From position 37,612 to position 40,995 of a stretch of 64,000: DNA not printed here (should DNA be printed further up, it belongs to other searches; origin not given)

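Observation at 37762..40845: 1036-aa GspK-like minor pseudopilin with an inserted lamin-tail domain and other large insertions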

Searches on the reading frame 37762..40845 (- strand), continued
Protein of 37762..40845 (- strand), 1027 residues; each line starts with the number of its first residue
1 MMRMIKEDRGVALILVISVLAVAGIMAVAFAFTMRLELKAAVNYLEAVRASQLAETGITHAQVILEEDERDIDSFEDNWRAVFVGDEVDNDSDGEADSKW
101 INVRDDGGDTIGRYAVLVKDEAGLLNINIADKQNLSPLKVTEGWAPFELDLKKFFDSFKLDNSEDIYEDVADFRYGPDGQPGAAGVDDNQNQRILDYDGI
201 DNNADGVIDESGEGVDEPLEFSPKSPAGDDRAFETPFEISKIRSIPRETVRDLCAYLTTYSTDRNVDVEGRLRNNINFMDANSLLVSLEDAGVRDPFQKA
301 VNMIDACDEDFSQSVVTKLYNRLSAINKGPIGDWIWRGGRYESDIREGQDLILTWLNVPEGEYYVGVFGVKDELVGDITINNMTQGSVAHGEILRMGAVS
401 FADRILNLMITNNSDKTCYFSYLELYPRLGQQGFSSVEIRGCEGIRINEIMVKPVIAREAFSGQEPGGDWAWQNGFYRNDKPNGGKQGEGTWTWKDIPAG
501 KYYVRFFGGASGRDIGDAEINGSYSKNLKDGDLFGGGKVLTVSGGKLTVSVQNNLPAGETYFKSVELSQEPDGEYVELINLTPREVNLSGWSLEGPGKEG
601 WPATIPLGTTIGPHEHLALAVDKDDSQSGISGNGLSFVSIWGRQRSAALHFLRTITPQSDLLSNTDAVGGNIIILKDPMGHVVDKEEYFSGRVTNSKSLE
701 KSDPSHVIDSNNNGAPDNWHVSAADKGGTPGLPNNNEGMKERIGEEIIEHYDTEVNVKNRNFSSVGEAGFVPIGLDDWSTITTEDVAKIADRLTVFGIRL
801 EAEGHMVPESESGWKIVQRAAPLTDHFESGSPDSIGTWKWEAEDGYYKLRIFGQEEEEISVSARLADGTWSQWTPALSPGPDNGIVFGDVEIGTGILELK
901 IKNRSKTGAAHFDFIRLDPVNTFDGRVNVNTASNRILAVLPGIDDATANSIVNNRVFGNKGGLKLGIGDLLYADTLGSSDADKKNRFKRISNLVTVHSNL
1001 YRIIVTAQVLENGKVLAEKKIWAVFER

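Call 51: search_protein_families(library=ncbifam, proteins=[L002:9134-9493:+, L002:9529-10056:+, L001:8815-9210:+, L001:9273-9947:+], max_evalue=0.01)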
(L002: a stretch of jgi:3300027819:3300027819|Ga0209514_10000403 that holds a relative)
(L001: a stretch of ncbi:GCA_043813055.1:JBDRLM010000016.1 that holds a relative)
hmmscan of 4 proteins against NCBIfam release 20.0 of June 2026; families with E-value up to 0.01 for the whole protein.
L002:9134-9493:+ (119 aa): 5 families
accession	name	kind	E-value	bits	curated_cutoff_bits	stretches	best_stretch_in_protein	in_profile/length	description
NF047828.1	T3SSXpsI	equivalog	2.1e-08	34.3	150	1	4-106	3-115/132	type II secretion system protein XpsI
TIGR02598.1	TIGR02598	subfamily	3.7e-07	30.4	51.4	1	4-65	1-62/151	Verru_Chthon cassette protein B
TIGR02523.1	type_IV_pilV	equivalog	5.2e-07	30.2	52.2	1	4-57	3-56/139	type IV pilus modification protein PilV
NF041002.1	pilin_ComGF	equivalog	0.00098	19.4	80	1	4-71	3-71/139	competence type IV pilus minor pilin ComGF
TIGR01707.1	gspI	equivalog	0.0059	17.1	44.35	1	4-46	1-40/101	type II secretion system minor pseudopilin GspI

L002:9529-10056:+ (175 aa): 1 family
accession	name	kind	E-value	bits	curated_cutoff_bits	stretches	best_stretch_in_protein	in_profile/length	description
TIGR01711.1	gspJ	equivalog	0.0003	20.7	64.85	1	68-154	97-179/192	type II secretion system minor pseudopilin GspJ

L001:8815-9210:+ (131 aa): 6 families
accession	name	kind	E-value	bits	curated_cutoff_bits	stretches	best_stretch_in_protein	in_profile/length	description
TIGR02523.1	type_IV_pilV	equivalog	7.1e-09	36.3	52.2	1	8-108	4-104/139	type IV pilus modification protein PilV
NF047828.1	T3SSXpsI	equivalog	4e-06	26.9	150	1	8-119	4-117/132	type II secretion system protein XpsI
NF041002.1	pilin_ComGF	equivalog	4.5e-05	23.7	80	1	6-71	2-68/139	competence type IV pilus minor pilin ComGF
NF041013.1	T4P_ComGE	equivalog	0.00047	20.2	49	1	3-28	1-26/83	competence type IV pilus minor pilin ComGE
NF006453.0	PRK08808.1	equivalog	0.00099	18.2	295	0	2-25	3-26/211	type II secretion system protein J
TIGR02598.1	TIGR02598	subfamily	0.0094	16.2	51.4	0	7-79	1-73/151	Verru_Chthon cassette protein B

L001:9273-9947:+ (224 aa): 5 families
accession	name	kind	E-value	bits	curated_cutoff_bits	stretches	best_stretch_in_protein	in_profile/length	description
NF040982.1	ComGD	equivalog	0.0004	20.8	70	1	23-87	2-69/139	competence type IV pilus minor pilin ComGD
NF041013.1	T4P_ComGE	equivalog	0.00055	20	49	1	22-75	3-56/83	competence type IV pilus minor pilin ComGE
TIGR01708.2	typeII_sec_gspH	equivalog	0.0026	17.8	80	1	24-70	3-52/169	type II secretion system minor pseudopilin GspH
TIGR02599.1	TIGR02599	subfamily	0.0032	16.7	256.5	1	24-81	1-58/361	Verru_Chthon cassette protein C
TIGR02532.1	IV_pilin_GFxxxE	domain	0.0042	16.9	16.3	1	24-44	3-23/24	prepilin-type N-terminal cleavage/methylation domain-containing protein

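Call 63: search_protein_representatives(alignment_id=A1)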
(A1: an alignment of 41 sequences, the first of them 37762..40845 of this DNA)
Query: 41 sequences, 1035 profile positions. Proteins with E-value up to 0.001 (for the whole library): 14862; up to 1e-10: 2517; up to 1e-30: 300. The best 150 are listed.
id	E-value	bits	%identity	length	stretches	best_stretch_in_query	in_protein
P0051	0.0e+00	1577.8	-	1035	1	3-1035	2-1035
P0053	0.0e+00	1514.2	-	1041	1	3-1035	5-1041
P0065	0.0e+00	1402.3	-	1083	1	2-1035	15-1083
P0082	0.0e+00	1329.2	-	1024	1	2-1035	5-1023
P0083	0.0e+00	1202.2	-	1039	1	9-1035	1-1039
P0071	0.0e+00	1181.8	-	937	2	437-1035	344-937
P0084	0.0e+00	1172.2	-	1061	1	1-1035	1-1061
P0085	0.0e+00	1126.6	-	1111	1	4-1035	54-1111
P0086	0.0e+00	1110.6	-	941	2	438-1035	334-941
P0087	0.0e+00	1029.6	-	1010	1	4-1035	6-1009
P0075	1.2e-297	1006.2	-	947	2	434-1035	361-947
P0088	2.2e-283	959.0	-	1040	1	12-1035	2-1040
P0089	3.2e-266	902.2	-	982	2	437-1035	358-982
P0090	1.1e-244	830.9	-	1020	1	2-1035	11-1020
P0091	1.4e-230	784.2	-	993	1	4-1035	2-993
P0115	3.1e-129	448.7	-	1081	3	3-317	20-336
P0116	4.7e-124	431.5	-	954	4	2-320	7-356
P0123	1.0e-105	370.8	-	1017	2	3-357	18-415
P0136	1.2e-93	330.9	-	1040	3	3-310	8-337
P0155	5.1e-83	295.6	-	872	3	2-313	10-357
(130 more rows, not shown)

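Call 65: search_protein_families(library=pfam, alignment_id=A4, max_evalue=0.001)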
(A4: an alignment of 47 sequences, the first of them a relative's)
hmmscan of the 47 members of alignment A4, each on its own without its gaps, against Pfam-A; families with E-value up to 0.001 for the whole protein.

A. member 1, P0115 (1081 aa): 2 families
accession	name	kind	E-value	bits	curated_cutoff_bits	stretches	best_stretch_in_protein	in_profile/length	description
PF12836.13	HHH_3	-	2.9e-05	24.5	27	0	974-1004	5-34/65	Helix-hairpin-helix motif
PF00932.25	LTD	-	0.00015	22.5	34.3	0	498-536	21-62/109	Lamin Tail Domain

B. families by the number of members that match (of 47 scanned): 9 families
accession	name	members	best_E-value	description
PF12836.13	HHH_3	34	7.5e-20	Helix-hairpin-helix motif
PF00932.25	LTD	22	2.5e-12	Lamin Tail Domain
PF03934.19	T2SSK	13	1.2e-08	Type II secretion system (T2SS), protein K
PF14341.11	PilX_N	6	7.8e-06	PilX N-terminal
PF00633.29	HHH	4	9.1e-10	Helix-hairpin-helix motif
PF19335.5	HMBD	1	6.8e-07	Heavy metal binding domain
PF25275.1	Golvesin_C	1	0.00012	Golvesin C-terminal domain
PF21687.3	T2SSK_1st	1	0.00013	Type II secretion system (T2SS), protein K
PF06514.17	PsbU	1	0.0006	Photosystem II 12 kDa extrinsic protein (PsbU)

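Call 84: find_encoding_contigs(protein=P0116, flank=6000, max_places=1)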
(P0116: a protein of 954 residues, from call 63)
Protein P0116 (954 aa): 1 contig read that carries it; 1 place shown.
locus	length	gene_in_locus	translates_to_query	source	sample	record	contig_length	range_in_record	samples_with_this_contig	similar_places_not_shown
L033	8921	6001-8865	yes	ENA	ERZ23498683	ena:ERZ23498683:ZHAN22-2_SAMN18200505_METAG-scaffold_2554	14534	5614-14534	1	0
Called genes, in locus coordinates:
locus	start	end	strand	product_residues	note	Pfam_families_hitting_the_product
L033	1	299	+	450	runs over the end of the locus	PF00072:Response_reg, PF00158:Sigma54_activat, PF14532:Sigma54_activ_2, PF07728:AAA_5 (weak), PF25601:AAA_lid_14, PF02954:HTH_8 (weak)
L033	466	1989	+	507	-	PF16697:Yop-YscD_cpl, PF00498:FHA, PF01590:GAF, PF13185:GAF_2, PF13492:GAF_3, PF00512:HisKA (weak), PF02518:HATPase_c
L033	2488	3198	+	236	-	PF07963:N_methyl (weak), PF08334:T2SSG (faint)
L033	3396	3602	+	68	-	PF18506:RelB-like (faint)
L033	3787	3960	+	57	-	PF10543:ORF6N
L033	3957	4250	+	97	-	PF18882:DUF5647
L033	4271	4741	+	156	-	PF07963:N_methyl (weak)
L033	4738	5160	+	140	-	PF07963:N_methyl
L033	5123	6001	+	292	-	PF07963:N_methyl, PF11612:T2SSJ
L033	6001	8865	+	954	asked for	PF12836:HHH_3 (faint), PF00932:LTD (weak)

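Call 85: find_encoding_contigs(protein=P0085, flank=6000, max_places=1)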
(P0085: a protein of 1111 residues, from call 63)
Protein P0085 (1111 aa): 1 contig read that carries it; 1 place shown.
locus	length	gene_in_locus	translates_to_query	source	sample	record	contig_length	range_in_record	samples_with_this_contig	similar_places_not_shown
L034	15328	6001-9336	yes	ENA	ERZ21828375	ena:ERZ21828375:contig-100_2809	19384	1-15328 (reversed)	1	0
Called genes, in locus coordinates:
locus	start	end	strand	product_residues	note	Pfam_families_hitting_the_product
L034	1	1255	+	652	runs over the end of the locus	PF03279:Lip_A_acyltrans, PF06258:Mito_fiss_Elm1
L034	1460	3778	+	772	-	PF13439:Glyco_transf_4, PF13477:Glyco_trans_4_2 (weak), PF13579:Glyco_trans_4_4, PF20706:GT4-conflict, PF00534:Glycos_transf_1, PF13692:Glyco_trans_1_4, PF13524:Glyco_trans_1_2 (weak), PF01075:Glyco_transf_9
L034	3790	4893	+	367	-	PF00482:T2SSF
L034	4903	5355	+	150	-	-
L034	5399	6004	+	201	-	PF07963:N_methyl, PF11612:T2SSJ (weak)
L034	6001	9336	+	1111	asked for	PF00932:LTD, PF12836:HHH_3 (weak)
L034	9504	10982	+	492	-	PF19077:Big_13 (faint)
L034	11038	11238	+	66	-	PF12728:HTH_17 (weak), PF13411:MerR_1, PF00376:MerR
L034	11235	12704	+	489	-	PF11104:PilM_2, PF05137:PilN (faint)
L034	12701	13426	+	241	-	-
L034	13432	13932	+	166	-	-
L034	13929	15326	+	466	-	?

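Call 87: find_encoding_contigs(protein=P0155, flank=5000, max_places=1)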
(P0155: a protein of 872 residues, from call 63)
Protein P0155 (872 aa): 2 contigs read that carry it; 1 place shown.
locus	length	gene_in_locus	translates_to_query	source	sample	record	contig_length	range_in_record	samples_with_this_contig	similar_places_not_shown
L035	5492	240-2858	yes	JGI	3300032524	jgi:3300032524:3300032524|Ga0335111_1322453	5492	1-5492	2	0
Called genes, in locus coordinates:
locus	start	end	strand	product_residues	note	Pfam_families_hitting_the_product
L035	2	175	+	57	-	?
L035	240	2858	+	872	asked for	PF00932:LTD (weak)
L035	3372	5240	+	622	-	PF11104:PilM_2, PF06723:MreB_Mbl (faint), PF14450:FtsA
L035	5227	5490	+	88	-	?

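Call 88: find_encoding_contigs(protein=P0123, flank=5000, max_places=1)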
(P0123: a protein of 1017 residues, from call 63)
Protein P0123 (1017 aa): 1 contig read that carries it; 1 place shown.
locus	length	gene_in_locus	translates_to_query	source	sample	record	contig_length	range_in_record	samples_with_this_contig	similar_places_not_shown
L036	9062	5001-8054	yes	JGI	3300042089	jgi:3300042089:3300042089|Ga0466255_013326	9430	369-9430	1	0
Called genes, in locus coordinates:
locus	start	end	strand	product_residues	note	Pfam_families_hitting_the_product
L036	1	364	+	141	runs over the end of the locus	PF00072:Response_reg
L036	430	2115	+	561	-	PF16697:Yop-YscD_cpl, PF00498:FHA, PF00512:HisKA (faint), PF01590:GAF, PF13185:GAF_2, PF13492:GAF_3, PF02518:HATPase_c, PF13589:HATPase_c_3 (weak), +1 more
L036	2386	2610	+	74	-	-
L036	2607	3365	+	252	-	PF08334:T2SSG (faint)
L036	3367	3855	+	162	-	PF07963:N_methyl (weak)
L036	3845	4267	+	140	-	PF07963:N_methyl (weak)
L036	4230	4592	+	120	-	PF07963:N_methyl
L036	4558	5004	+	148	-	PF11612:T2SSJ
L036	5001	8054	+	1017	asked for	PF12836:HHH_3 (faint)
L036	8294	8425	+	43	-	-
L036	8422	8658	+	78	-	PF14149:YhfH (faint), PF15731:MqsA_antitoxin (weak)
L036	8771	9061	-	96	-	?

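Call 89: find_encoding_contigs(protein=P0115, flank=5000, max_places=1)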
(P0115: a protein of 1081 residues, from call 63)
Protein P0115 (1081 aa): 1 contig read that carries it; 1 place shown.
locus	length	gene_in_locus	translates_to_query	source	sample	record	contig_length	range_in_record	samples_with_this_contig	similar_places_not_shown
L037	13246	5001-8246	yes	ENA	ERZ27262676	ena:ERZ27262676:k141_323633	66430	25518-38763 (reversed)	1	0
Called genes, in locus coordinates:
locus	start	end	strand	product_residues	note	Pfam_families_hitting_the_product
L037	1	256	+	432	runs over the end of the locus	PF00072:Response_reg, PF00158:Sigma54_activat, PF14532:Sigma54_activ_2, PF07728:AAA_5, PF25601:AAA_lid_14, PF02954:HTH_8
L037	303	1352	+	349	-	PF00512:HisKA, PF02518:HATPase_c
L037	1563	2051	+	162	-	PF07963:N_methyl, PF08334:T2SSG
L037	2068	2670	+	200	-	PF07963:N_methyl, PF08334:T2SSG, PF22434:PilW_C (faint)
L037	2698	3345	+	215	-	-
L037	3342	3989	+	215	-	PF07963:N_methyl (weak)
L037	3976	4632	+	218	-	PF07963:N_methyl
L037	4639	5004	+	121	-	PF05635:23S_rRNA_IVP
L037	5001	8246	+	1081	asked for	-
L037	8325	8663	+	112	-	PF05635:23S_rRNA_IVP, PF22296:bAvd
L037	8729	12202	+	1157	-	PF13385:Laminin_G_3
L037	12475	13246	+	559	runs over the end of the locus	PF11104:PilM_2, PF05137:PilN (faint)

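Call 90: find_encoding_contigs(protein=P0136, flank=5000, max_places=1)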
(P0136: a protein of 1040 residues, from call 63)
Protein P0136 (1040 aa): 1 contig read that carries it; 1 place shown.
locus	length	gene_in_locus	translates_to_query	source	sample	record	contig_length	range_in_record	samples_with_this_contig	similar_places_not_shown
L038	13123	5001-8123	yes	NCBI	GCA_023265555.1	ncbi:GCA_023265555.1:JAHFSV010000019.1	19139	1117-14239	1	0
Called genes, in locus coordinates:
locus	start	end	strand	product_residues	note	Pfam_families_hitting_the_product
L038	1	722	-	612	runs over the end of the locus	?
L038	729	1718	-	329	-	-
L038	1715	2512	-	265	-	PF03130:HEAT_PBS (faint), PF12717:Cnd1 (faint), PF13513:HEAT_EZ (faint), PF13646:HEAT_2 (weak), PF02985:HEAT (faint), PF13646:HEAT_2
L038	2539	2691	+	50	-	-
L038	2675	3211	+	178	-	PF08334:T2SSG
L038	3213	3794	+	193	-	-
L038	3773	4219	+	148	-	PF07963:N_methyl (weak)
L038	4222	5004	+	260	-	PF07963:N_methyl (weak)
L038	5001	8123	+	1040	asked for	PF12836:HHH_3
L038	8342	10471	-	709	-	PF00561:Abhydrolase_1 (faint), PF07819:PGAP1, PF12697:Abhydrolase_6 (faint), PF02089:Palm_thioest (weak), PF02450:LCAT, PF24096:DUF7379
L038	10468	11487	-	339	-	-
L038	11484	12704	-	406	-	-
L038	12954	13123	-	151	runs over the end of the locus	PF13470:PIN_3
